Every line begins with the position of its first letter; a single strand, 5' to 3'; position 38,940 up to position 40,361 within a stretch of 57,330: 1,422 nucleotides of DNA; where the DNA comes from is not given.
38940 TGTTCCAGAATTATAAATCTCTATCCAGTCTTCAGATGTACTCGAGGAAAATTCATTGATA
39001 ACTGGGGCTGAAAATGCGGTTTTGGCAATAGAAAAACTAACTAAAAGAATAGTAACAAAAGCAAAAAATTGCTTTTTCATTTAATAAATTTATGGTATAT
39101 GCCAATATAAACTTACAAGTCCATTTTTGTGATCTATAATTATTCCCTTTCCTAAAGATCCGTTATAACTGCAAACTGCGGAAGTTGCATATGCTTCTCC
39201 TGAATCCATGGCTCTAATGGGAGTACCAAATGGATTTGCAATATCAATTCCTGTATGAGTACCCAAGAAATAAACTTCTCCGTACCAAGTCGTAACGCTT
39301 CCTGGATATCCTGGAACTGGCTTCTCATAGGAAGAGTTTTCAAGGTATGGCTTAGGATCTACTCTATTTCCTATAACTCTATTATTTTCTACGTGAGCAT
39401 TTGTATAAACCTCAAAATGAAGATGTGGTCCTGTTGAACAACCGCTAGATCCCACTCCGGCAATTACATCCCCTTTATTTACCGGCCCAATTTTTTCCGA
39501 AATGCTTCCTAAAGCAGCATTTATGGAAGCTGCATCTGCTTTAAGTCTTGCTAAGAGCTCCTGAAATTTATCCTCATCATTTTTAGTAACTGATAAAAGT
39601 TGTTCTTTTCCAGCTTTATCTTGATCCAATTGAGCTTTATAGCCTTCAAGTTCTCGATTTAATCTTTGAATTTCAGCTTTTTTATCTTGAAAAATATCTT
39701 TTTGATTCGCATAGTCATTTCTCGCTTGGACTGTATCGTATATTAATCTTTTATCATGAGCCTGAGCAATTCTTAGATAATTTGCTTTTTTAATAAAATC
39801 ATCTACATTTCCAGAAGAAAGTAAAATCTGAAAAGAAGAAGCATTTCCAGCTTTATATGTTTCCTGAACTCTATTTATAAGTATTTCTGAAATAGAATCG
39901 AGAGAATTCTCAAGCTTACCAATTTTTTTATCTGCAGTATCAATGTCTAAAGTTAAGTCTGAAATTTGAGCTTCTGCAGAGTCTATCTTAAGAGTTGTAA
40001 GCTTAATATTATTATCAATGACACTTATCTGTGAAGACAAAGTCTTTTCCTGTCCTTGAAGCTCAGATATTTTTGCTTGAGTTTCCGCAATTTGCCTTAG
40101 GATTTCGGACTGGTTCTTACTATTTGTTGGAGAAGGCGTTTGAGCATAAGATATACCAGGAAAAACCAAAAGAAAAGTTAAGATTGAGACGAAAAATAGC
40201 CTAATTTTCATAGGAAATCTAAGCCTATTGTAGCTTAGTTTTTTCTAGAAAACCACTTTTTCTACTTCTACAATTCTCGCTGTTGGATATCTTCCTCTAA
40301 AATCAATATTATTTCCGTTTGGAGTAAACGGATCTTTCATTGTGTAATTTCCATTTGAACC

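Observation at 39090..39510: Circularly permuted M23 (LytM) metallopeptidase domain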

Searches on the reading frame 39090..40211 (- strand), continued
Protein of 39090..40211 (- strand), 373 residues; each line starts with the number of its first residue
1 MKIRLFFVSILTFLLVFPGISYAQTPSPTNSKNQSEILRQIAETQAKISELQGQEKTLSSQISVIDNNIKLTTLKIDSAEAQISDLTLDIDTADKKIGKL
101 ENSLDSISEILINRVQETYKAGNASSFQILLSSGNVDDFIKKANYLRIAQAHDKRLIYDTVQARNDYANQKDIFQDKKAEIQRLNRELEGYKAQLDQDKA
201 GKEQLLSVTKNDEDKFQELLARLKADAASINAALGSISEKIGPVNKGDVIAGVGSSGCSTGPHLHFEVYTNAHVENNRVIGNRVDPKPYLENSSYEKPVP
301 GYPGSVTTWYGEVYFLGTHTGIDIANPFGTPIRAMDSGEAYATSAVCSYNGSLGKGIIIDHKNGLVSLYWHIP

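Call 29: fold_search(model_id=the predicted structure, library=pdb)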
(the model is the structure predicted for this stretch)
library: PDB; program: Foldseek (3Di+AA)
matches with E <= 10: 840; with E <= 0.001: 1
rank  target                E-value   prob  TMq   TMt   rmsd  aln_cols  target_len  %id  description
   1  8tzl_E                5.2e-05  0.99  0.23  0.25  25.7       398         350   15  Cryo-EM structure of Vibrio cholerae FtsE/FtsX/EnvC complex, full-length (released 2023-12-20)
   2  6tpi_A                1.8e-03  1.00  0.34  0.34  19.8       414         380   14  EnvC bound to the FtsX periplasmic domain (released 2020-11-04)
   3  6ewy                  6.6e-03  0.99  0.23  0.38  17.6       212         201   14  RipA Peptidoglycan hydrolase (Rv1477, Mycobacterium tuberculosis) N-terminal domain (released 2018-05-02)
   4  7ubt                  9.2e-03  0.75  0.21  0.15  23.0       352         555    9  Stat5a Core in complex with Compound 18 (released 2023-02-15)
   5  9c4k_B                9.7e-03  0.89  0.29  0.10  42.6       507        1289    8  Yersinia entomophaga holotoxin complex in prepore conformation (released 2025-12-31)
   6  8idc_E                1.5e-02  1.00  0.30  0.36   8.3       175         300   12  Cryo-EM structure of Mycobacterium tuberculosis FtsEX/RipC complex in peptidisc (released 2023-10-04)
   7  4o9y_G                1.5e-02  0.85  0.18  0.04  25.8       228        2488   10  Crystal Structure of TcdA1 (released 2014-02-26)
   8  4tko                  1.8e-02  0.44  0.16  0.18  27.5       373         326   10  Structure of the periplasmic adaptor protein EmrA (released 2014-07-09)
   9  6r1j_J                2.5e-02  1.00  0.30  0.40   8.9       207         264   12  Structure of the soluble AhlC triple head mutant of the tripartite alpha-pore forming toxin, AHL, from Aeromonas hydro (released 2019-07-10)
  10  4cgk_A                2.5e-02  0.25  0.16  0.17  34.6       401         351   14  Crystal structure of the essential protein PcsB from Streptococcus pneumoniae (released 2014-05-21)
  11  7a0g_FFF              3.0e-02  0.85  0.22  0.24  18.9       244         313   14  Structure of the SmhB pore of the tripartite alpha-pore forming toxin, Smh, from Serratia marcescens. (released 2021-03-31)
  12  6h6e_A                3.0e-02  0.84  0.19  0.04  25.8       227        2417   11  PTC3 holotoxin complex from Photorhabdus luminecens in prepore state (TcdA1, TcdB2, TccC3) (released 2018-10-03)
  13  8i4v_B                3.2e-02  0.87  0.20  0.27  15.3       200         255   14  Cryo-EM structure of 5-subunit Smc5/6 arm region (released 2024-06-26)
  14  5nnv_B                3.2e-02  0.84  0.19  0.29  28.9       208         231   16  Structure of a Bacillus subtilis Smc coiled coil middle fragment (released 2017-06-21)
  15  3vkg_A                3.5e-02  0.94  0.26  0.05  17.0       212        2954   14  X-ray structure of an MTBD truncation mutant of dynein motor domain (released 2012-03-14)
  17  4cgk_B                3.5e-02  0.18  0.15  0.16  33.5       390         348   15  Crystal structure of the essential protein PcsB from Streptococcus pneumoniae (released 2014-05-21)
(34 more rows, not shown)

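Call 31: find_related_loci(query=A1, collection=genome_contigs, flank=6000)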
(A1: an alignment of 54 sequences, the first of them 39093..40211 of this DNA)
Query A1 (373 aa) in genome_contigs; peptide patterns used: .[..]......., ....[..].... (x = any residue, [..] = any of these).
276 stretches matched a pattern; 215 encode a relative of the query (tblastn E <= 1e-3); the best 80 are kept; 80 distinct loci.
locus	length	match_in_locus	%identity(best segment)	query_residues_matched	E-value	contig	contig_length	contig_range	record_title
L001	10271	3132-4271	81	1-373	0e+0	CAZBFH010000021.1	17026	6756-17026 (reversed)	MAG TPA_asm: uncultured Gammaproteobacteria bacterium isolate SRP342105_co2_162 genome assembly, contig: NODE_3457_lengt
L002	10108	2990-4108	80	3-373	0e+0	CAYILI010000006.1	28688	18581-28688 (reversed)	MAG TPA_asm: uncultured Gammaproteobacteria bacterium isolate ERP119705_co22_367 genome assembly, contig: NODE_1306_leng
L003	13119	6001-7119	79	6-373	0e+0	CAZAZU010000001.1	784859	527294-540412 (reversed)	MAG TPA_asm: uncultured Gammaproteobacteria bacterium isolate SRP178908_co1_328 genome assembly, contig: NODE_1_length_7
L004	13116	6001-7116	80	5-373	0e+0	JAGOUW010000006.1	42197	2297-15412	MAG: Candidatus Levyibacteriota bacterium isolate Gw_Eff_bin_531 Gw_Eff_1513_length_42197_cov_9.152175, whole genome sho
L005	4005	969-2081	79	3-373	0e+0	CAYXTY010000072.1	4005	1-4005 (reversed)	MAG TPA_asm: uncultured Gammaproteobacteria bacterium isolate SRP286056_co1_91 genome assembly, contig: NODE_35101_lengt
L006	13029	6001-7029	85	31-373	0e+0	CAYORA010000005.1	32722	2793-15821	MAG TPA_asm: uncultured Gammaproteobacteria bacterium isolate SRP170004_co1_164 genome assembly, contig: NODE_1873_lengt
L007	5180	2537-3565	84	31-373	0e+0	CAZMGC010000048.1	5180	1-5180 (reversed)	MAG TPA_asm: uncultured Gammaproteobacteria bacterium isolate SRP278252_co2_146 genome assembly, contig: NODE_34746_leng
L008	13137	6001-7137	75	1-373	0e+0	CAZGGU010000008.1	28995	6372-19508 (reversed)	MAG TPA_asm: uncultured Gammaproteobacteria bacterium isolate SRP292972_co1_102 genome assembly, contig: NODE_789_length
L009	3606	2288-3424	74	1-373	0e+0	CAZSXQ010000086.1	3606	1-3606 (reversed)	MAG TPA_asm: uncultured Gammaproteobacteria bacterium isolate SRP011637_co1_148 genome assembly, contig: NODE_12011_leng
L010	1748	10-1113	74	8-373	0e+0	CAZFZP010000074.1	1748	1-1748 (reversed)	MAG TPA_asm: uncultured Gammaproteobacteria bacterium isolate SRP050083_co3_227 genome assembly, contig: NODE_134873_len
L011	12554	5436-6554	71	1-373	0e+0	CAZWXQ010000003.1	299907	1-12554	MAG TPA_asm: uncultured Gammaproteobacteria bacterium isolate SRP292972_co3_100 genome assembly, contig: NODE_48_length_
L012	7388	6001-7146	68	2-373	6e-175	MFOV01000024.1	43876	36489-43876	MAG: Candidatus Levybacteria bacterium RIFCSPLOWO2_01_FULL_39_10 rifcsplowo2_01_scaffold_6913, whole genome shotgun sequ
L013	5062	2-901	82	74-373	3e-177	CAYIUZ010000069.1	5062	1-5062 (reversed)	MAG TPA_asm: uncultured Gammaproteobacteria bacterium isolate ERP119705_co5_457 genome assembly, contig: NODE_23223_leng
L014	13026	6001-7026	71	36-373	4e-169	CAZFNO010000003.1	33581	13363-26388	MAG TPA_asm: uncultured Gammaproteobacteria bacterium isolate binchicken_co134_351 genome assembly, contig: NODE_2671_le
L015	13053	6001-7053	65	31-371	6e-146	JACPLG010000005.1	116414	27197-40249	MAG: Candidatus Levyibacteriota bacterium isolate NC_groundwater_515_Ag_S-0.1um_38_10 S35_SO-1_scaffold_66847, whole gen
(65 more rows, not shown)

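Call 53: search_protein_families(library=ncbifam, proteins=[window:39093-40211:-], max_evalue=0.01)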
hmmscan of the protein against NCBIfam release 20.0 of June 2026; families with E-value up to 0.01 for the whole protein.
window:39093-40211:- (373 aa): 19 families
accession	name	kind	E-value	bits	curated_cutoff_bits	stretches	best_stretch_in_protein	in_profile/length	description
NF008644.1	PRK11637.1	equivalog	9.8e-12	44.5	270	1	33-231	4-203/385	murein hydrolase activator EnvC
NF052336.1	PdgHdaseHSB100310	equivalog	1.4e-11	44.3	500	2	304-372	41-106/316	peptidoglycan hydrolase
NF008652.0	PRK11649.1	equivalog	4.5e-10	38.8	341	1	244-276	373-405/439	murein DD-endopeptidase MepM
NF052530.1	Heli_ShapePgp3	exception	6.7e-09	35.3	300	2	243-272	226-255/270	peptidoglycan metallopeptidase Pgp3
NF053824.1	PdgNdpepShyC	equivalog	9.3e-08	31.4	700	1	244-280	356-392/429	peptidoglycan DD-endopeptidase ShyC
NF046104.1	PptglHdxlasePcsB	equivalog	5e-07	29.2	450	1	35-222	28-220/400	peptidoglycan hydrolase PcsB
NF041208.1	celldiv_DipM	equivalog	1.1e-06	28.2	740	1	316-371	316-368/419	cell division endopeptidase DipM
TIGR02169.1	SMC_prok_A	equivalog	4e-06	24.8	729.4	1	31-241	287-493/1165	chromosome segregation protein SMC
NF053825.1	PdgNdpepShyA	equivalog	1.3e-05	24.1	700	0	243-273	355-385/425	peptidoglycan DD-endopeptidase ShyA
NF050804.1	CellDivDipMCaul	equivalog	2.6e-05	23.2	900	0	232-269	576-614/634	cell division endopeptidase DipM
NF045487.1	ASRP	equivalog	2.6e-05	23.1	300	1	35-114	365-448/593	archaea-specific SMC-related protein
NF052529.1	PG_M23_Pgp6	exception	0.00029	19.6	600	0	319-371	335-383/452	peptidoglycan metallopeptidase Pgp6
NF033741.1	NlpC_p60_RipA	exception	0.00054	19.1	625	1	27-239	16-218/457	NlpC/P60 family peptidoglycan endopeptidase RipA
TIGR02168.1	SMC_prok_B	equivalog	0.0022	15.8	567.35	1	34-229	248-443/1181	chromosome segregation protein SMC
NF038350.1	taxis_HmpF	equivalog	0.0049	15.3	200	1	162-239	145-222/553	pilus motility taxis protein HmpF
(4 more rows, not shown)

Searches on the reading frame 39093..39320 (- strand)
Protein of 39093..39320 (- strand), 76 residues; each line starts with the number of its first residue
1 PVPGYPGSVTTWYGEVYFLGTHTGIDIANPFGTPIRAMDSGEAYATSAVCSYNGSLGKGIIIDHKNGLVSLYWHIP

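Call 38: search_protein_families(library=pfam, proteins=[window:39093-39320:-], max_evalue=0.01)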
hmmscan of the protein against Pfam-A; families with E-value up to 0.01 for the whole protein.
seq(76 aa): 1 family
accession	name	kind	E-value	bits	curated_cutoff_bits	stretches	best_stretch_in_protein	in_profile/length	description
PF01551.29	Peptidase_M23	-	4.9e-10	39.9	28.7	1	21-75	2-52/96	Peptidase family M23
